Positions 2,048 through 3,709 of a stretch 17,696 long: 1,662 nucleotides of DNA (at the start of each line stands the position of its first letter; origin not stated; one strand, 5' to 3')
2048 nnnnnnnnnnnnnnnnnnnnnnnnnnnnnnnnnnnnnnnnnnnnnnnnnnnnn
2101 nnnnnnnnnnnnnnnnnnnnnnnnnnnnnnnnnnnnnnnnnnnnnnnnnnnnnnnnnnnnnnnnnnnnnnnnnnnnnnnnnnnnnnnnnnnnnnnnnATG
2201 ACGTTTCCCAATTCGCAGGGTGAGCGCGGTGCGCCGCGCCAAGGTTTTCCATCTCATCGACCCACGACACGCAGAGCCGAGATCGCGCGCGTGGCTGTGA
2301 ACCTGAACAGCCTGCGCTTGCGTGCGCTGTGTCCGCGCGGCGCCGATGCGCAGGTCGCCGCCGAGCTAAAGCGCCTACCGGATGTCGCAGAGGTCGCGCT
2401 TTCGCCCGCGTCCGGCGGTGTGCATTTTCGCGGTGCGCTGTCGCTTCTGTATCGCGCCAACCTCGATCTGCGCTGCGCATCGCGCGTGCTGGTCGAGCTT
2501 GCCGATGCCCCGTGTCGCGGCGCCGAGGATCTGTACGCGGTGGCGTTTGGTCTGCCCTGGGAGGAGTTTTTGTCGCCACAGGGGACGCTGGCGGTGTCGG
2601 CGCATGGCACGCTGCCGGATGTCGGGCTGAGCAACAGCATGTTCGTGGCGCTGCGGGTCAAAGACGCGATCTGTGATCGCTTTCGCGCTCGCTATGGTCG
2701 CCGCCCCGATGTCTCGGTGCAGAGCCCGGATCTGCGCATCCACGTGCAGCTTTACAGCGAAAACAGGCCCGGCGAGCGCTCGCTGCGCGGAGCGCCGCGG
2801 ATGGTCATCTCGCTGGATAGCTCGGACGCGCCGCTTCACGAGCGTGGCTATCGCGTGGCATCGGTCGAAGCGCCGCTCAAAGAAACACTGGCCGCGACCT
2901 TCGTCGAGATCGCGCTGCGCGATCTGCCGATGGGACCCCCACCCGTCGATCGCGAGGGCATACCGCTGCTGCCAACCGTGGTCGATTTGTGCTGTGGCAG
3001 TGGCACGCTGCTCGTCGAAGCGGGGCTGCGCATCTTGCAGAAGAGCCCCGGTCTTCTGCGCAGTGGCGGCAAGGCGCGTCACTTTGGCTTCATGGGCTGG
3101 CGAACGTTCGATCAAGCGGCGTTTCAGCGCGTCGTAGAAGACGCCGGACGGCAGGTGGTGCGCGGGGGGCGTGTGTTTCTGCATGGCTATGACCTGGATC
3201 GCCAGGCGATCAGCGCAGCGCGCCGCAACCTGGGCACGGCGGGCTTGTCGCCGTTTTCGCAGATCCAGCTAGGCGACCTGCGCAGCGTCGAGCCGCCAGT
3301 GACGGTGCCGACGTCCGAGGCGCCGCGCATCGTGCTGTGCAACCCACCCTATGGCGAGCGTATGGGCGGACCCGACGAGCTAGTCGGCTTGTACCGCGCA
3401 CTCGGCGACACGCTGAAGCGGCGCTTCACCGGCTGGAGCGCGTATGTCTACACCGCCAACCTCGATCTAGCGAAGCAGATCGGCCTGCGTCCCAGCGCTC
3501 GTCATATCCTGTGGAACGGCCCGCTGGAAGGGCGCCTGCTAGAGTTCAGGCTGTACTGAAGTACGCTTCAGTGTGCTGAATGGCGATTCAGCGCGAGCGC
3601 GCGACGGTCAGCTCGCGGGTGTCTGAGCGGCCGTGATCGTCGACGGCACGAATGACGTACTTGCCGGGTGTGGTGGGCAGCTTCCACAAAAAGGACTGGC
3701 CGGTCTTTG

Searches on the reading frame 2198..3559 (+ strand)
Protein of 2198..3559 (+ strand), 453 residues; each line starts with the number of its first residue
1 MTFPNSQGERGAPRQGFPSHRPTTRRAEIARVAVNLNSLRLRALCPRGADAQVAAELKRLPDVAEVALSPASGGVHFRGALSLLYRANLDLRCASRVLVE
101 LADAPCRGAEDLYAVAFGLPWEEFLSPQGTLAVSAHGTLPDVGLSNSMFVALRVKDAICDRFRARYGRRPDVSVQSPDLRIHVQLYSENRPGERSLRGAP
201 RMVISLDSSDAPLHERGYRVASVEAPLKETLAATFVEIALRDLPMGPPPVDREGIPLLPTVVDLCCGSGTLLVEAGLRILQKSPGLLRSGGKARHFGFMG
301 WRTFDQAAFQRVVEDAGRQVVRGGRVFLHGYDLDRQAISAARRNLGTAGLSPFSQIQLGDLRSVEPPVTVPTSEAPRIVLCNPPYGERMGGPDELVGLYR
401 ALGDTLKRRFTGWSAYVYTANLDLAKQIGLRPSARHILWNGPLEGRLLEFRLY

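Call 4: search_protein_families(library=pfam, proteins=[window:2198-3559:+])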
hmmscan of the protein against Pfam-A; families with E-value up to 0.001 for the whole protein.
window:2198-3559:+ (453 aa): 3 families
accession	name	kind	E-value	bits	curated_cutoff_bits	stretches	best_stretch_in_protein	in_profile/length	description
PF01170.24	UPF0020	-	9.4e-29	100.9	22.3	1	262-446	33-194/197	RMKL-like, methyltransferase domain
PF02926.22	THUMP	-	2.9e-15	56.8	20.6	1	109-187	4-76/84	THUMP domain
PF22020.1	RlmL_1st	-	1.2e-12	48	27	1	41-98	2-55/55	RlmL ferredoxin-like domain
